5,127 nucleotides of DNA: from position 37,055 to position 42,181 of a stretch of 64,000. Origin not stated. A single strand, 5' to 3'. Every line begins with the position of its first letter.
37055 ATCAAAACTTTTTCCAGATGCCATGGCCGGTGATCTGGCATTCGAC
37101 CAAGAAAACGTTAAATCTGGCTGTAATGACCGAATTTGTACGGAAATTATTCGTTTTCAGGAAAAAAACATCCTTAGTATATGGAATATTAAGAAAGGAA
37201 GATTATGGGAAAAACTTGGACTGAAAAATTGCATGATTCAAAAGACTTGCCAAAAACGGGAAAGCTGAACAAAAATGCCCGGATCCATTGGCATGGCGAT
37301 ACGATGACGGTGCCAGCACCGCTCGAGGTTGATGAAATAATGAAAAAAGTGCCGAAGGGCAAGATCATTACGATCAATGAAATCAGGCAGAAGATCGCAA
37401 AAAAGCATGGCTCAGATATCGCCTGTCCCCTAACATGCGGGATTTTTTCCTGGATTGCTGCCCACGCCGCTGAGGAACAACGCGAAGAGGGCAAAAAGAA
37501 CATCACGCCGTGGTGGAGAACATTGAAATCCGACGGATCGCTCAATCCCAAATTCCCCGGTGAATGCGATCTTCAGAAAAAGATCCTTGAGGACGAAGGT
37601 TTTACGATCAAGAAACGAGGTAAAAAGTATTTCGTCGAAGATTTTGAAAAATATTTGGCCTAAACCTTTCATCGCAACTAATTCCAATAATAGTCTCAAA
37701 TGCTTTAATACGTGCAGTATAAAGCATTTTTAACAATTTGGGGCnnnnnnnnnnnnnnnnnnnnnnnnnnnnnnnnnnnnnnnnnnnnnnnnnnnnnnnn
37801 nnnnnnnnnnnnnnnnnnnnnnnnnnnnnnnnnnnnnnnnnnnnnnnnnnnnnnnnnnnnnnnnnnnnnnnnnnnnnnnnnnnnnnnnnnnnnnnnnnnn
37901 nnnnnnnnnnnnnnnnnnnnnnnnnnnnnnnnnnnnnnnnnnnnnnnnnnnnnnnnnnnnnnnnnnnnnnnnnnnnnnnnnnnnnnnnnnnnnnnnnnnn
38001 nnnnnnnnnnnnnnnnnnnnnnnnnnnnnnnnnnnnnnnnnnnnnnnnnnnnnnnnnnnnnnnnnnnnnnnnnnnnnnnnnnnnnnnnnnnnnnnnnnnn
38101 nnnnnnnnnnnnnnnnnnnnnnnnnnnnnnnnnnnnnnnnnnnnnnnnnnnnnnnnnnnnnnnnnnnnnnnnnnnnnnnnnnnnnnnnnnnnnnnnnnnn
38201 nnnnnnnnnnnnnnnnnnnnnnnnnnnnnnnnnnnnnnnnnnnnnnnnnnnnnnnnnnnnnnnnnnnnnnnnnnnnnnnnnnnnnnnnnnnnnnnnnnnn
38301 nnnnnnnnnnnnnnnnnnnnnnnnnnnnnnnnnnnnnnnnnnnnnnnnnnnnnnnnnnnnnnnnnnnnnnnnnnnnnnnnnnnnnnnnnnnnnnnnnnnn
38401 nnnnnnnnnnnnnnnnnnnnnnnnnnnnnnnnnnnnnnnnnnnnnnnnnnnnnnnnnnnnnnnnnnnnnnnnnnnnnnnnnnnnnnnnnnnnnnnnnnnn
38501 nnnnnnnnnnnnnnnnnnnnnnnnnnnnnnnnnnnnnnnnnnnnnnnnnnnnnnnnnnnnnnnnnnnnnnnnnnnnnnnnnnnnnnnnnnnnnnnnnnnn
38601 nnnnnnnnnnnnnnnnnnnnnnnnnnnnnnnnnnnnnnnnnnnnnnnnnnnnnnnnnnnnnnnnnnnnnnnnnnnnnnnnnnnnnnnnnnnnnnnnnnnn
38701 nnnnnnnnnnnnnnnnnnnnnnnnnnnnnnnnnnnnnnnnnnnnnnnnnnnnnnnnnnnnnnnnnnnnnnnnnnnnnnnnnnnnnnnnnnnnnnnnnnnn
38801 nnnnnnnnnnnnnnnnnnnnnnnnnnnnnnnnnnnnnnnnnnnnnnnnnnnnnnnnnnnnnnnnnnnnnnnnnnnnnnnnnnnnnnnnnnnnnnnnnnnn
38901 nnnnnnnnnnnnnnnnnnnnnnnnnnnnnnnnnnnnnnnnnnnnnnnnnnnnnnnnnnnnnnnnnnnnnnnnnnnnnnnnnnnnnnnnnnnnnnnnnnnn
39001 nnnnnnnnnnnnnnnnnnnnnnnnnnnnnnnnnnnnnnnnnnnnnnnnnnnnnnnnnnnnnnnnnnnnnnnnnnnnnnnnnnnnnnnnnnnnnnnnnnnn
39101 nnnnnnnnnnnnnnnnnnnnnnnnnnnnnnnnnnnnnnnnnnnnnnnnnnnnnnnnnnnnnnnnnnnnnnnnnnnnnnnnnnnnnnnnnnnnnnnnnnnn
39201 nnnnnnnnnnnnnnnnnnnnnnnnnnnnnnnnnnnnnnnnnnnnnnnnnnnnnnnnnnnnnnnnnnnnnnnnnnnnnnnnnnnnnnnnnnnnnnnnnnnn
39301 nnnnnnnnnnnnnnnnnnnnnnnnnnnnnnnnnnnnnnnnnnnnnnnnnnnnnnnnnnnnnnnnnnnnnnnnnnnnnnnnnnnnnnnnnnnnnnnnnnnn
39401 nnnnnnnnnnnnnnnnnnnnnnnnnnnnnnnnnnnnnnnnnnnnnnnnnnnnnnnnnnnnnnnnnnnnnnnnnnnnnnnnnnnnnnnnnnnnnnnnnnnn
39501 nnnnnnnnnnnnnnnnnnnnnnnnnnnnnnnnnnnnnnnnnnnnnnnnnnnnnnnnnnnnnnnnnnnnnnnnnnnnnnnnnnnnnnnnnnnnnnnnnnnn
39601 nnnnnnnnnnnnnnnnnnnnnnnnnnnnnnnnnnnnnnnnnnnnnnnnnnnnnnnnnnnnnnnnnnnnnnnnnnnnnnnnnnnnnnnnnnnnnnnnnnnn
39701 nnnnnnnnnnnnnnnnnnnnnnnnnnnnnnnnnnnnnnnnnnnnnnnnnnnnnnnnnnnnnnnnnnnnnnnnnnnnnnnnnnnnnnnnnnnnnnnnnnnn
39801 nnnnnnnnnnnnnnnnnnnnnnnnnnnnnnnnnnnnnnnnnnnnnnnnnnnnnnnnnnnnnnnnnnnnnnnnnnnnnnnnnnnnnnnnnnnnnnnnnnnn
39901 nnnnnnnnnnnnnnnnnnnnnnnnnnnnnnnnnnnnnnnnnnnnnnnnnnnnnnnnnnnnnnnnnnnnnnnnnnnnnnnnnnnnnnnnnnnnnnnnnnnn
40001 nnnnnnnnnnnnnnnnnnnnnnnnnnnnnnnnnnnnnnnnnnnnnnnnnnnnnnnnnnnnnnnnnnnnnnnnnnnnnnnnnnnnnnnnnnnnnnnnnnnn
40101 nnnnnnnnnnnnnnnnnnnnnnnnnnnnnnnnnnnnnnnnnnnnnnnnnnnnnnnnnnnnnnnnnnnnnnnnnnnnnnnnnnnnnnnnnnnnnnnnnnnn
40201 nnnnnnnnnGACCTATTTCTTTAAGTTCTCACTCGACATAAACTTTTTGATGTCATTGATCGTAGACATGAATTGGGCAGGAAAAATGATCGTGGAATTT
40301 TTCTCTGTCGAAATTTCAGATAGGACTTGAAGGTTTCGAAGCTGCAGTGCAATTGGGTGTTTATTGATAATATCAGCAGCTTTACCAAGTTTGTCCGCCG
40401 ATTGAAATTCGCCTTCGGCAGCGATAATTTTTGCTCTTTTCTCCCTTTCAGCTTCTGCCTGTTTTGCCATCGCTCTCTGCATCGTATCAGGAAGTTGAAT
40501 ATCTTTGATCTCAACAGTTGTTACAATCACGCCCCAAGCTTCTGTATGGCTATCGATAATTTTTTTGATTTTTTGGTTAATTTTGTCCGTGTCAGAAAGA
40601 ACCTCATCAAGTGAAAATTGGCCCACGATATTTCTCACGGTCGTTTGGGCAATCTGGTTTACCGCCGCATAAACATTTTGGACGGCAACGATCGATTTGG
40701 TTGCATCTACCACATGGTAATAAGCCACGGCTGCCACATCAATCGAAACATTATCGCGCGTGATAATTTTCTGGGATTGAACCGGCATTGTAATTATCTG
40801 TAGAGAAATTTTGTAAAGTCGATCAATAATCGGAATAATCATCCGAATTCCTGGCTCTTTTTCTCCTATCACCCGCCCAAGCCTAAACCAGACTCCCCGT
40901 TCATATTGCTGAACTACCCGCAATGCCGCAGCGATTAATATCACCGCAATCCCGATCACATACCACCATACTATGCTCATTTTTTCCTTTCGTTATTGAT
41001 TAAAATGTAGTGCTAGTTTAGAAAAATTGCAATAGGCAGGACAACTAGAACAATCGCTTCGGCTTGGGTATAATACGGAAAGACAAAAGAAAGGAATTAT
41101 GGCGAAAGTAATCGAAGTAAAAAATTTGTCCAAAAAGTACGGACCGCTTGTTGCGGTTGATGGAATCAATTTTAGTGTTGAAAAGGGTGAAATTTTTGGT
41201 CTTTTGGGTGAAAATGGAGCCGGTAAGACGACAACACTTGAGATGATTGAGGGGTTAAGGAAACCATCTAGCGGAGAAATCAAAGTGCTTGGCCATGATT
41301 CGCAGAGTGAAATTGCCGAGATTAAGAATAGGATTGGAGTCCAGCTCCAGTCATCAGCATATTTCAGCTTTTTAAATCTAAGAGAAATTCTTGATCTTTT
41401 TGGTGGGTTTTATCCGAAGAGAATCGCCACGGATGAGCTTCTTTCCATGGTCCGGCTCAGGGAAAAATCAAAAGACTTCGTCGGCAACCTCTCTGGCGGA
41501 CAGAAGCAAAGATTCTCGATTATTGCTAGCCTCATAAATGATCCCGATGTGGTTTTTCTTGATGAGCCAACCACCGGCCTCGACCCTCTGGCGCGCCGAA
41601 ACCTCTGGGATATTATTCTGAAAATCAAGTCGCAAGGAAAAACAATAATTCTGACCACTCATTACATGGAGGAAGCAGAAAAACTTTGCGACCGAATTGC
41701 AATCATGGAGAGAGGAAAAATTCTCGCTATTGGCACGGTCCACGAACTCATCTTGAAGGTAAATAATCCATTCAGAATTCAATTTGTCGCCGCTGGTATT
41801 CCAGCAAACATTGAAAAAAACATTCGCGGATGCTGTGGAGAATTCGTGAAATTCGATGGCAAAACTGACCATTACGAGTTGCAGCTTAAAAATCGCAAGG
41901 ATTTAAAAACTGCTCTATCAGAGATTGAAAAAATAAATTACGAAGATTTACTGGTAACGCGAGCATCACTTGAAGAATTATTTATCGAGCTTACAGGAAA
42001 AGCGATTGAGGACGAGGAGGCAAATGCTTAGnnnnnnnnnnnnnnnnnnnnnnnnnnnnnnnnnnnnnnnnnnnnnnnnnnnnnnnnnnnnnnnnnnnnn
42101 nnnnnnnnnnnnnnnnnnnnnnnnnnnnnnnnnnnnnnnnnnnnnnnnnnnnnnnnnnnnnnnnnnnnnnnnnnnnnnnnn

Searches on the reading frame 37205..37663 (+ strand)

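Call 85: search_protein_families(library=pfam, proteins=[window:37205-37663:+], max_evalue=0.00001)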
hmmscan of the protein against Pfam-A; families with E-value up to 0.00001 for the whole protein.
window:37205-37663:+ (152 aa): 1 family
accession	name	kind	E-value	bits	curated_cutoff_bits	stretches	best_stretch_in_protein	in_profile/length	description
PF01035.26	DNA_binding_1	-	8.4e-07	29.2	27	0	98-132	47-80/81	6-O-methylguanine DNA methyltransferase, DNA binding domain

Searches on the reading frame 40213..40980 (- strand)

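Call 86: search_protein_families(library=pfam, proteins=[window:40213-40980:-], max_evalue=0.00001)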
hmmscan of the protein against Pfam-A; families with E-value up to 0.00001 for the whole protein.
window:40213-40980:- (255 aa): 2 families
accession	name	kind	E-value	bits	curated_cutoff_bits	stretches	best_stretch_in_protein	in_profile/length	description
PF01145.31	Band_7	-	9e-40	137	23.6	1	22-191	2-175/176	SPFH domain / Band 7 family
PF13421.11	Band_7_1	-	4e-06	27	24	0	93-176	123-208/211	SPFH domain-Band 7 family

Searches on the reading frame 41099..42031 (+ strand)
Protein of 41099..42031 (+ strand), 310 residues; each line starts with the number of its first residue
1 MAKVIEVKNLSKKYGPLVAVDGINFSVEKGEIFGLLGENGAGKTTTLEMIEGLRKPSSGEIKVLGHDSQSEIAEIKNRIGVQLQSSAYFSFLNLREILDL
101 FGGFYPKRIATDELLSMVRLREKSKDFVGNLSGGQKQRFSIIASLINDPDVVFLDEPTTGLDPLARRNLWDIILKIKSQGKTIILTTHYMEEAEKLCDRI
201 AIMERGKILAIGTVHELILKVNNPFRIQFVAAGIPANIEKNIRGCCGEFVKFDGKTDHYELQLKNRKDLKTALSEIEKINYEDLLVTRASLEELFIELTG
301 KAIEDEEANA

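Call 86: search_protein_families(library=pfam, proteins=[window:41099-42031:+], max_evalue=0.00001)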
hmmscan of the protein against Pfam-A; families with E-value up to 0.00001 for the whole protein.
window:41099-42031:+ (310 aa): 3 families
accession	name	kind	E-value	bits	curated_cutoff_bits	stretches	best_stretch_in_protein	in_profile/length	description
PF00005.33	ABC_tran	-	1.1e-30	107.4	25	1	21-159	2-137/137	ABC transporter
PF13304.12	AAA_21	-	6.7e-15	56.4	27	1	130-188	237-298/304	AAA domain, putative AbiEii toxin, Type IV TA system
PF13175.12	AAA_15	-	6.1e-06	26.5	32.1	0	146-188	326-369/374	AAA ATPase domain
